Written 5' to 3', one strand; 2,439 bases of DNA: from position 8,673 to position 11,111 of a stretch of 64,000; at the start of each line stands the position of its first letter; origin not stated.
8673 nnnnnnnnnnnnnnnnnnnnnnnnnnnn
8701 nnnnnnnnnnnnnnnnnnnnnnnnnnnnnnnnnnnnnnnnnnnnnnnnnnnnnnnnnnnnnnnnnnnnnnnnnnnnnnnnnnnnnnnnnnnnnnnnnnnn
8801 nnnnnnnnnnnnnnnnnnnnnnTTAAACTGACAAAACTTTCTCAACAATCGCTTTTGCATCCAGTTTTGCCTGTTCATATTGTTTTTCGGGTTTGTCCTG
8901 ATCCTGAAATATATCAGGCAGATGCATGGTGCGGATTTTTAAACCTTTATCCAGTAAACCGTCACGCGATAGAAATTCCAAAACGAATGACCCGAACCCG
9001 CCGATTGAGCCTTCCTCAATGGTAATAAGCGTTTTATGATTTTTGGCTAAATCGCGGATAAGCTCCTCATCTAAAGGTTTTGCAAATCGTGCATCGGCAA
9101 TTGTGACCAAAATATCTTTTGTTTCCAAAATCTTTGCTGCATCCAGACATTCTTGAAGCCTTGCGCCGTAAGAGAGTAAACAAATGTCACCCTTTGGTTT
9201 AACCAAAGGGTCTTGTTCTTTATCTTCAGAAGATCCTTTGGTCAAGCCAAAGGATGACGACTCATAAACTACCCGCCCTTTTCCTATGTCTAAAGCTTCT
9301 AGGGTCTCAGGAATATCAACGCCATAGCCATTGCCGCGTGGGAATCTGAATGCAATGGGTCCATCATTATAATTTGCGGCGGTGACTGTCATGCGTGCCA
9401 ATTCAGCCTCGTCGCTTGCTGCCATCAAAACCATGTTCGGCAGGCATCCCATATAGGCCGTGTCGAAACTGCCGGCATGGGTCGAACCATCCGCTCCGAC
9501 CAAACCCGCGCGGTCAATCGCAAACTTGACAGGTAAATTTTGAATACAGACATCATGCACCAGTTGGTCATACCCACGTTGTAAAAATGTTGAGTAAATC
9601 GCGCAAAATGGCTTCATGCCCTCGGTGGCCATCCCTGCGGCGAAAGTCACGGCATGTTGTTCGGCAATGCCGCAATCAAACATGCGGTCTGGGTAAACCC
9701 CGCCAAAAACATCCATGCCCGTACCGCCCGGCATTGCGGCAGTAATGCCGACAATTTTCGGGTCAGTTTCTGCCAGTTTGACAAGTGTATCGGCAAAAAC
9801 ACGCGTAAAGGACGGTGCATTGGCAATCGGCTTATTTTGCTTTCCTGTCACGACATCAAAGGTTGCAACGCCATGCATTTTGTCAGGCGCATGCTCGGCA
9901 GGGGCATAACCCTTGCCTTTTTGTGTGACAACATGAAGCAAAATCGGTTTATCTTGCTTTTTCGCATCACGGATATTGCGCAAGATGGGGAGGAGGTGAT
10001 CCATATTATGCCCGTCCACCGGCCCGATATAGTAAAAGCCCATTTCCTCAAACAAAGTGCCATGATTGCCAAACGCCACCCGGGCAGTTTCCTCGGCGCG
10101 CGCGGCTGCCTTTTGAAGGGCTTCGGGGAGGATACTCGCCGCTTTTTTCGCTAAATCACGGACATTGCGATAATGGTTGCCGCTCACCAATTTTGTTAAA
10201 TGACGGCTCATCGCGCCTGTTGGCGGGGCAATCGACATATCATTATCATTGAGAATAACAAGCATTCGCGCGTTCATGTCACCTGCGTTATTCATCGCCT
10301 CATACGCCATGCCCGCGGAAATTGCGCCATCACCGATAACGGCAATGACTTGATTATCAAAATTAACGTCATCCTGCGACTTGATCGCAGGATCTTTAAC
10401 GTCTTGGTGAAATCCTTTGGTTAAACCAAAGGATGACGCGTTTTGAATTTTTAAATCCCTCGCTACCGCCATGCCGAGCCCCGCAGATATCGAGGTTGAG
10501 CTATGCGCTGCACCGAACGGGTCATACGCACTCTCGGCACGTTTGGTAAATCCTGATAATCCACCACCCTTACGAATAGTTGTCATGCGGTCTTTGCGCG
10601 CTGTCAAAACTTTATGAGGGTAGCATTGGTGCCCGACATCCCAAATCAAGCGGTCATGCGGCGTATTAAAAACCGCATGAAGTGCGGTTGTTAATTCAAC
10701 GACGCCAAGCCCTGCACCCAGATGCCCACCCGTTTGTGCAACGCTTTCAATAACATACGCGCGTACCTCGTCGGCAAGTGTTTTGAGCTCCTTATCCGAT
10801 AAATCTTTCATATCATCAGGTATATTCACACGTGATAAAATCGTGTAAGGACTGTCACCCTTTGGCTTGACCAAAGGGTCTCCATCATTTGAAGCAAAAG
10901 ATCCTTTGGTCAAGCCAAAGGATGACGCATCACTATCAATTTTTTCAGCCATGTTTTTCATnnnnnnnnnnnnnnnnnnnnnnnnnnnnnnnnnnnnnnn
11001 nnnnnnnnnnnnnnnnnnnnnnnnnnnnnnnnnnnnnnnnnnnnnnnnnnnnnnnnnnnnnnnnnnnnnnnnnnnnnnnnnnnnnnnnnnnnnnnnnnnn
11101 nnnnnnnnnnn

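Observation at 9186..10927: Three palindromic mini-elements inserted in frame in the essential dxs gene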

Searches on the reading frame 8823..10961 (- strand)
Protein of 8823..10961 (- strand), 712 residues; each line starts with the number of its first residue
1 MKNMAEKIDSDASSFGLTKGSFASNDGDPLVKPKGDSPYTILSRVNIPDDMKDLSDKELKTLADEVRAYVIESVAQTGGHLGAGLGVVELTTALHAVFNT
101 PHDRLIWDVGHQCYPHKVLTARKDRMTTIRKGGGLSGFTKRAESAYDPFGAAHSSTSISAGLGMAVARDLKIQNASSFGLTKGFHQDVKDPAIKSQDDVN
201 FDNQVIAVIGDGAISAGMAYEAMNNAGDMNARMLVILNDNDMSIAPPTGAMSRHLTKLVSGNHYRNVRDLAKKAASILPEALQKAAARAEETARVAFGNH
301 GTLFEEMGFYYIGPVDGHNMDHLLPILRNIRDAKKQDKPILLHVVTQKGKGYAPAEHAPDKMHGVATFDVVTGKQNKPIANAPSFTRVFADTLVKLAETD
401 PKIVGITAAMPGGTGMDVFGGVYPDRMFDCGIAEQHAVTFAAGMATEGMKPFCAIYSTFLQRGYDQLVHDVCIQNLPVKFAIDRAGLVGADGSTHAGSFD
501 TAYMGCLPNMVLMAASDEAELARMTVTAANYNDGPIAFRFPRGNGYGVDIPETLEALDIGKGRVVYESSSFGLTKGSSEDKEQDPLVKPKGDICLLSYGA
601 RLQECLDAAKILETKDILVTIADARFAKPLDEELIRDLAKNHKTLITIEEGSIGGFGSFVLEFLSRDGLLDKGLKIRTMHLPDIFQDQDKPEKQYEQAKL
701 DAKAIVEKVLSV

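Call 8: find_homologous_proteins(query=window:8823-10961:-, max_evalue=1e-50)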
Query window:8823-10961:- (712 aa): 8000 proteins with E <= 1e-50 among 8000 candidates; the best 120 are listed.
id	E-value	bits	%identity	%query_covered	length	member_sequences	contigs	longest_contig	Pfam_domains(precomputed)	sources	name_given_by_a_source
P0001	0.0e+0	1604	100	100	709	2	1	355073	PF13292.12,PF02780.26,PF02779.30,PF00456.27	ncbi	-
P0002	0.0e+0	1195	78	98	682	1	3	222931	PF13292.12,PF00676.26,PF02780.26,PF02779.30,PF00456.27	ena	-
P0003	0.0e+0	1161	79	96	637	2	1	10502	PF13292.12,PF02780.26,PF02779.30,PF00456.27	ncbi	-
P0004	0.0e+0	1161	79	95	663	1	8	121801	PF13292.12,PF00676.26,PF02780.26,PF02779.30,PF00456.27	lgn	-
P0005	0.0e+0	1154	79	95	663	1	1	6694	PF13292.12,PF00676.26,PF02780.26,PF02779.30,PF00456.27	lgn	-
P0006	0.0e+0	1152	79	95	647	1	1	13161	PF13292.12,PF00676.26,PF02780.26,PF02779.30,PF00456.27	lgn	-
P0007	0.0e+0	1139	77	95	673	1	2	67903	PF13292.12,PF02780.26,PF02779.30,PF00456.27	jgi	-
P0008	0.0e+0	1138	76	95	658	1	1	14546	PF13292.12,PF02780.26,PF02779.30,PF00456.27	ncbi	-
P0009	0.0e+0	1135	77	94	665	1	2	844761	PF13292.12,PF00676.26,PF02780.26,PF02779.30,PF00456.27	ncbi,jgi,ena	-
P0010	0.0e+0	1135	77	95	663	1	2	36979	PF13292.12,PF02780.26,PF02779.30,PF00456.27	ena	-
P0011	0.0e+0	1115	75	95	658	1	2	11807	PF13292.12,PF02780.26,PF02779.30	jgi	jgi:1-deoxy-D-xylulose-5-phosphate synthase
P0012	0.0e+0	1111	75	96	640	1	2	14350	PF13292.12,PF02780.26,PF02779.30,PF00456.27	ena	-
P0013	0.0e+0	1094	75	95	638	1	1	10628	PF13292.12,PF00676.26,PF02780.26,PF02779.30,PF00456.27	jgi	-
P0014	0.0e+0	1085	76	94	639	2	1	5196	PF13292.12,PF02780.26,PF02779.30,PF00456.27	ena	-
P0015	0.0e+0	1081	75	95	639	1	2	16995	PF02775.27,PF13292.12,PF02780.26,PF02779.30,PF00456.27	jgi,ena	-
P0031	2.4e-292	989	67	95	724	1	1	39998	PF13292.12,PF02780.26,PF02779.30,PF00456.27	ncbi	-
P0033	7.7e-292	988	64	100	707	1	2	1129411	PF13292.12,PF02780.26,PF02779.30,PF00456.27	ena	-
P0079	1.3e-281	954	65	96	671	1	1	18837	PF13292.12,PF00676.26,PF02780.26,PF02779.30,PF00456.27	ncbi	-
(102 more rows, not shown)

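Call 12: find_encoding_contigs(protein=P0001, flank=10000, max_places=3)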
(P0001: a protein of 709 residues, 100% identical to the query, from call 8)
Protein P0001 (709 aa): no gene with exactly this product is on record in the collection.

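Call 22: search_solved_structures(query=window:8823-10961:-, show_alignments=2, max_evalue=1e-80)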
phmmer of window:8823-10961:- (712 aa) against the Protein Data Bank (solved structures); distinct sequences matched with E-value up to 1e-80: 13.
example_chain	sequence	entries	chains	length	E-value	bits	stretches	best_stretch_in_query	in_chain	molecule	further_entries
7bzx_B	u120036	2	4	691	2.3e-209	700.2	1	202-703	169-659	1-deoxy-D-xylulose-5-phosphate synthase, chloroplastic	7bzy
2o1s_A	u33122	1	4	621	4.3e-171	573.7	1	203-709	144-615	1-deoxy-D-xylulose-5-phosphate synthase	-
8a29_A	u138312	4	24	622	8.5e-164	549.6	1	298-564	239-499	1-deoxy-D-xylulose-5-phosphate synthase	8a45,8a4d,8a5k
8a8y_A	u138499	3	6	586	3.6e-153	514.5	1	298-566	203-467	1-deoxy-D-xylulose-5-phosphate synthase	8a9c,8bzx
6ouv_A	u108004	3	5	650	3.2e-135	455.1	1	202-546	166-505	1-deoxy-D-xylulose-5-phosphate synthase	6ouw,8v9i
2o1x_A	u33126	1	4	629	4.6e-135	454.7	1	202-546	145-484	1-deoxy-D-xylulose-5-phosphate synthase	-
6xxg_AAA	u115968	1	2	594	1.4e-126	426.6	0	302-546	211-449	1-deoxy-D-xylulose-5-phosphate synthase,1-deoxy-D-xylulose-5-phosphate synthase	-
7a9g_AAA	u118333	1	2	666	1.1e-120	407.1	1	203-683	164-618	1-deoxy-D-xylulose-5-phosphate synthase,1-deoxy-D-xylulose-5-phosphate synthase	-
8ogh_A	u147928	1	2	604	1.2e-116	393.8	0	300-683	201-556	1-deoxy-D-xylulose-5-phosphate synthase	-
7a9h_AAA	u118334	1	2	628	1.2e-116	393.8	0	299-683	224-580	1-deoxy-D-xylulose-5-phosphate synthase,1-deoxy-D-xylulose-5-phosphate synthase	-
9hn8_A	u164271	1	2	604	1.2e-115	390.5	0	299-667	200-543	1-deoxy-D-xylulose-5-phosphate synthase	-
8r2h_A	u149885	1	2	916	4e-91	309.4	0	382-544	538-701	1-deoxy-D-xylulose-5-phosphate synthase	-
9kpq_A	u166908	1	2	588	1.7e-82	280.9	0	303-543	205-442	1-deoxy-D-xylulose-5-phosphate synthase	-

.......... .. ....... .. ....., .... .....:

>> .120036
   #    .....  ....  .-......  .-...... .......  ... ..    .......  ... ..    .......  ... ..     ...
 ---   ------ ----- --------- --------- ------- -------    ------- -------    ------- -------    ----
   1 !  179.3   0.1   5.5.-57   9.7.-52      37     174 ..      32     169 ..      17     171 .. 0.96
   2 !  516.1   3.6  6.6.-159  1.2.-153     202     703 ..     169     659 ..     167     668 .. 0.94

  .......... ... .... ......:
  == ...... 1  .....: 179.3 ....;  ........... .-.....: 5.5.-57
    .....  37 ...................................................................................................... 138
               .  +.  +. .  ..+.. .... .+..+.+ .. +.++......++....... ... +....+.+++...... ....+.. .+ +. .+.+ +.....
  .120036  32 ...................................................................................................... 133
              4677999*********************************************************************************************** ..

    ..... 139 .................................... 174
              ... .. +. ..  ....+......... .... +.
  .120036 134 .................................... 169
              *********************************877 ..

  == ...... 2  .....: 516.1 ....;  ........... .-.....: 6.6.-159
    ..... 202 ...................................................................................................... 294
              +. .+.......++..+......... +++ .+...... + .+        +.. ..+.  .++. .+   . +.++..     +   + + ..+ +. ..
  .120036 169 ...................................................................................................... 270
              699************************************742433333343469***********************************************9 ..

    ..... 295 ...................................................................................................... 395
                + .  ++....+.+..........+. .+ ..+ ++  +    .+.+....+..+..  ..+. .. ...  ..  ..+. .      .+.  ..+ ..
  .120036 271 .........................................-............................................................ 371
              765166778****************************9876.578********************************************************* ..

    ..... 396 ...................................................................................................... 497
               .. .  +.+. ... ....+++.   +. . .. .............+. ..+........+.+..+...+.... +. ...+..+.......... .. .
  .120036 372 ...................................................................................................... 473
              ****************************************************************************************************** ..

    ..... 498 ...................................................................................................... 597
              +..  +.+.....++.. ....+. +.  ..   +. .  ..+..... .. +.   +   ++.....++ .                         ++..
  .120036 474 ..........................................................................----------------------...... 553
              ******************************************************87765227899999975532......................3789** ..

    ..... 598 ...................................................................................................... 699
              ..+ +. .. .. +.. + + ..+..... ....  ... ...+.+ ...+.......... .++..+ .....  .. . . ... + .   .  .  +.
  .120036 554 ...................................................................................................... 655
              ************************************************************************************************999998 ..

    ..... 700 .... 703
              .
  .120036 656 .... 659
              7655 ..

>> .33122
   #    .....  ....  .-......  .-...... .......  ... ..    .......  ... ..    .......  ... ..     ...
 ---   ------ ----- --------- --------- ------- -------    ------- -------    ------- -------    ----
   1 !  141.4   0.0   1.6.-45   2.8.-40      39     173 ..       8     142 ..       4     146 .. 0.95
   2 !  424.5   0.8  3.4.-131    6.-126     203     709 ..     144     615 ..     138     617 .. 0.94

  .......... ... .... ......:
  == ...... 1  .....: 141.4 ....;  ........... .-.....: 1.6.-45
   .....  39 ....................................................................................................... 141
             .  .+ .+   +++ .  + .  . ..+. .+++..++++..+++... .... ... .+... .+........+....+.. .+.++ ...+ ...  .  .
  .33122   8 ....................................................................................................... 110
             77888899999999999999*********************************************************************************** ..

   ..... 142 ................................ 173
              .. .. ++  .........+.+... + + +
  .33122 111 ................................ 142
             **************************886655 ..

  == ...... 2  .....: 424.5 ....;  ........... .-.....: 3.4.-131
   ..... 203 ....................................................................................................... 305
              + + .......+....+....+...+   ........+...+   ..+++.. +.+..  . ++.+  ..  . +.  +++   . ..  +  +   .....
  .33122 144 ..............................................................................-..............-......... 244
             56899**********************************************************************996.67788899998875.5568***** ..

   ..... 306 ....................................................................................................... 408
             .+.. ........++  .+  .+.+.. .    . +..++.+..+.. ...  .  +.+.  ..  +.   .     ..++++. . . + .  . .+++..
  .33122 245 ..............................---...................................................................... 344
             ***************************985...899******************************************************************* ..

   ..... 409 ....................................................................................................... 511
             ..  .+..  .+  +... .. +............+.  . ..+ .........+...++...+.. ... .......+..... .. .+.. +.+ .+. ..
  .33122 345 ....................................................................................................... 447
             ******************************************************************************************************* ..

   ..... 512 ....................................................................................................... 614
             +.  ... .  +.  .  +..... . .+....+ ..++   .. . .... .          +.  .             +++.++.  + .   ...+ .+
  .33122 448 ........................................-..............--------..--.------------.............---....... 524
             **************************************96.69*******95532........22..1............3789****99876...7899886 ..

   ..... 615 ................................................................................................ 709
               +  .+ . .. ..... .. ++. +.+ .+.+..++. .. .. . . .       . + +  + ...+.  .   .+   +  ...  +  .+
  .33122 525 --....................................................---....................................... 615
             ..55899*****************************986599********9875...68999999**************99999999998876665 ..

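Call 25: find_encoding_contigs(protein=P0002, flank=10000, max_places=1)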
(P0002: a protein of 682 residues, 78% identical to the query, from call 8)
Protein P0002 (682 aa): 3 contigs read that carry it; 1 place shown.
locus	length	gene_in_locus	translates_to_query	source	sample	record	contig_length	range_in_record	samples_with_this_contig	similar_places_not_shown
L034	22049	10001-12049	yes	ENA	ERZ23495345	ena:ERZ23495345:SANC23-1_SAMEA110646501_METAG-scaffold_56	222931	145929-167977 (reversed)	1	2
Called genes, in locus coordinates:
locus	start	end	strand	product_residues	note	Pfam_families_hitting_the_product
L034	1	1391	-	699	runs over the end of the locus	PF00912:Transgly, PF00905:Transpeptidase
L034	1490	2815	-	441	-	PF00919:UPF0004, PF04055:Radical_SAM, PF18693:TRAM_2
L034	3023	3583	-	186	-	-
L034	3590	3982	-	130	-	PF01245:Ribosomal_L19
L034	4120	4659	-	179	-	-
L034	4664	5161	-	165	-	PF00072:Response_reg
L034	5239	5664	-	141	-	PF00075:RNase_H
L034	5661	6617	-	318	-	PF02401:LYTB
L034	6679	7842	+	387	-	-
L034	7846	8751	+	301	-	PF00850:Hist_deacetyl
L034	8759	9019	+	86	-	PF02609:Exonuc_VII_S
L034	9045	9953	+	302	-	PF00348:polyprenyl_synt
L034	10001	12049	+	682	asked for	PF13292:DXP_synthase_N, PF00456:Transketolase_N (faint), PF00676:E1_dh (faint), PF02779:Transket_pyr, PF02780:Transketolase_C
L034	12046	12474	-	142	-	PF03061:4HBT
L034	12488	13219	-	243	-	PF12146:Hydrolase_4 (weak), PF12697:Abhydrolase_6 (weak)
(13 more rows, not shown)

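Call 26: find_encoding_contigs(protein=P0003, flank=3000, max_places=1)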
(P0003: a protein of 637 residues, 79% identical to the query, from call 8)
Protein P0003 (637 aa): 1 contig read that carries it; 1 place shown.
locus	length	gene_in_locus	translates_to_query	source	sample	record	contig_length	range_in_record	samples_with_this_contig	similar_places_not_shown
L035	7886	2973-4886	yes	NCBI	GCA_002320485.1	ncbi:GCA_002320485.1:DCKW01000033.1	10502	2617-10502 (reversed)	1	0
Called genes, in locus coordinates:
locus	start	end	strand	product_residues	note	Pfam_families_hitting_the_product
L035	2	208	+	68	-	?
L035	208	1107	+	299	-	PF00850:Hist_deacetyl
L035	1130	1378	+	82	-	PF02609:Exonuc_VII_S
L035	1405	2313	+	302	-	PF00348:polyprenyl_synt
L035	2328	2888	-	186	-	-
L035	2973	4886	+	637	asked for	PF13292:DXP_synthase_N, PF00456:Transketolase_N (faint), PF02779:Transket_pyr, PF02780:Transketolase_C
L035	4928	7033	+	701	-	PF00771:FHIPEP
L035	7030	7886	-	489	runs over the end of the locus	PF00370:FGGY_N, PF02782:FGGY_C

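Call 27: find_encoding_contigs(protein=P0079, flank=10000, max_places=1)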
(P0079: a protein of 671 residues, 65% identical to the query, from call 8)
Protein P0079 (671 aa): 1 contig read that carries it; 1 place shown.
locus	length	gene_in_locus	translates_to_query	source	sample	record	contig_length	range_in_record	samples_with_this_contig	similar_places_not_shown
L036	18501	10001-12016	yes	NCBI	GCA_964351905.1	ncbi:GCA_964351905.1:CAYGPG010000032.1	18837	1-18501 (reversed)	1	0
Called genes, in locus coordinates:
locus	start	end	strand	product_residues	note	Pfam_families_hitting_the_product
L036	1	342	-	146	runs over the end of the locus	-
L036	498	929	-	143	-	PF00075:RNase_H, PF13456:RVT_3 (faint)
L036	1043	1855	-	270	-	-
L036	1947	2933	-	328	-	PF02401:LYTB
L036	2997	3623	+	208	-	-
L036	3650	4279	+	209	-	PF13580:SIS_2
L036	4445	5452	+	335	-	PF00850:Hist_deacetyl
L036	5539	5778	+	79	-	PF02609:Exonuc_VII_S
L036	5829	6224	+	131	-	PF13366:PDDEXK_3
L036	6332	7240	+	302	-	PF00348:polyprenyl_synt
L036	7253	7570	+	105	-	PF03795:YCII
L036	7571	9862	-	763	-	PF11924:IAT_beta, PF13229:Beta_helix (faint)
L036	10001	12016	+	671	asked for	PF13292:DXP_synthase_N, PF00456:Transketolase_N (faint), PF00676:E1_dh (weak), PF02779:Transket_pyr, PF02780:Transketolase_C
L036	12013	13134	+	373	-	-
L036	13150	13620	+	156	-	-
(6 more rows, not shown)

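Call 47: find_encoding_contigs(protein=P0033, flank=10000, max_places=1)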
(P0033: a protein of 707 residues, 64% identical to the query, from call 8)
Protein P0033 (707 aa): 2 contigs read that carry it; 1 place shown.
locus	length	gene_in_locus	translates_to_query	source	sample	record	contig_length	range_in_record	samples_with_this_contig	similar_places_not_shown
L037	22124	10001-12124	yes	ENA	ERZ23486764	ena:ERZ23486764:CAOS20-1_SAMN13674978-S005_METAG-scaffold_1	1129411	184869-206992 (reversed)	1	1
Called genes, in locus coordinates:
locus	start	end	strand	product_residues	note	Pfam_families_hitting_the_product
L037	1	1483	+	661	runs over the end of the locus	PF00912:Transgly, PF00905:Transpeptidase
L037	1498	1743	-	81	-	-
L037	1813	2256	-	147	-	-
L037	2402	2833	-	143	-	PF00075:RNase_H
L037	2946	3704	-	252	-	-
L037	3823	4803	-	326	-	PF02401:LYTB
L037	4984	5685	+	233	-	-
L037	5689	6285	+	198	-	PF13580:SIS_2, PF01380:SIS (weak)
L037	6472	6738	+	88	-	PF02609:Exonuc_VII_S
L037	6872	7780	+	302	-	PF00348:polyprenyl_synt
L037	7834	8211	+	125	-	-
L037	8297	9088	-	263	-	-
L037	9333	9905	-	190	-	-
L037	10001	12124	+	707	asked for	PF13292:DXP_synthase_N, PF00456:Transketolase_N (faint), PF13292:DXP_synthase_N, PF02779:Transket_pyr, PF02780:Transketolase_C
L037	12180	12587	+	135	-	-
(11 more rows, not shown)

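Call 48: find_encoding_contigs(protein=P0031, flank=3000, max_places=1)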
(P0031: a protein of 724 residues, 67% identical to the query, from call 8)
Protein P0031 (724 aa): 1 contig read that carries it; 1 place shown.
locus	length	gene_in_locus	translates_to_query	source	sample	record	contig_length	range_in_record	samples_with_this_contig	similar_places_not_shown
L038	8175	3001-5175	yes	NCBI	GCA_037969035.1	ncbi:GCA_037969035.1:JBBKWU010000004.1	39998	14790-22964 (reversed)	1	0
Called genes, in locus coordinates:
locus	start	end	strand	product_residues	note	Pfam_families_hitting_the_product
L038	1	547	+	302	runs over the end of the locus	PF00348:polyprenyl_synt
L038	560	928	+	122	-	-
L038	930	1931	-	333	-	-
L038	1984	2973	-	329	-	-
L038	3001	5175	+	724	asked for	PF13292:DXP_synthase_N, PF00456:Transketolase_N (faint), PF13292:DXP_synthase_N, PF02779:Transket_pyr, PF02780:Transketolase_C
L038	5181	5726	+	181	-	-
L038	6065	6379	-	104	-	-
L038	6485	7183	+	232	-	PF00702:Hydrolase, PF13419:HAD_2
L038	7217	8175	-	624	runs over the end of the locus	PF01343:Peptidase_S49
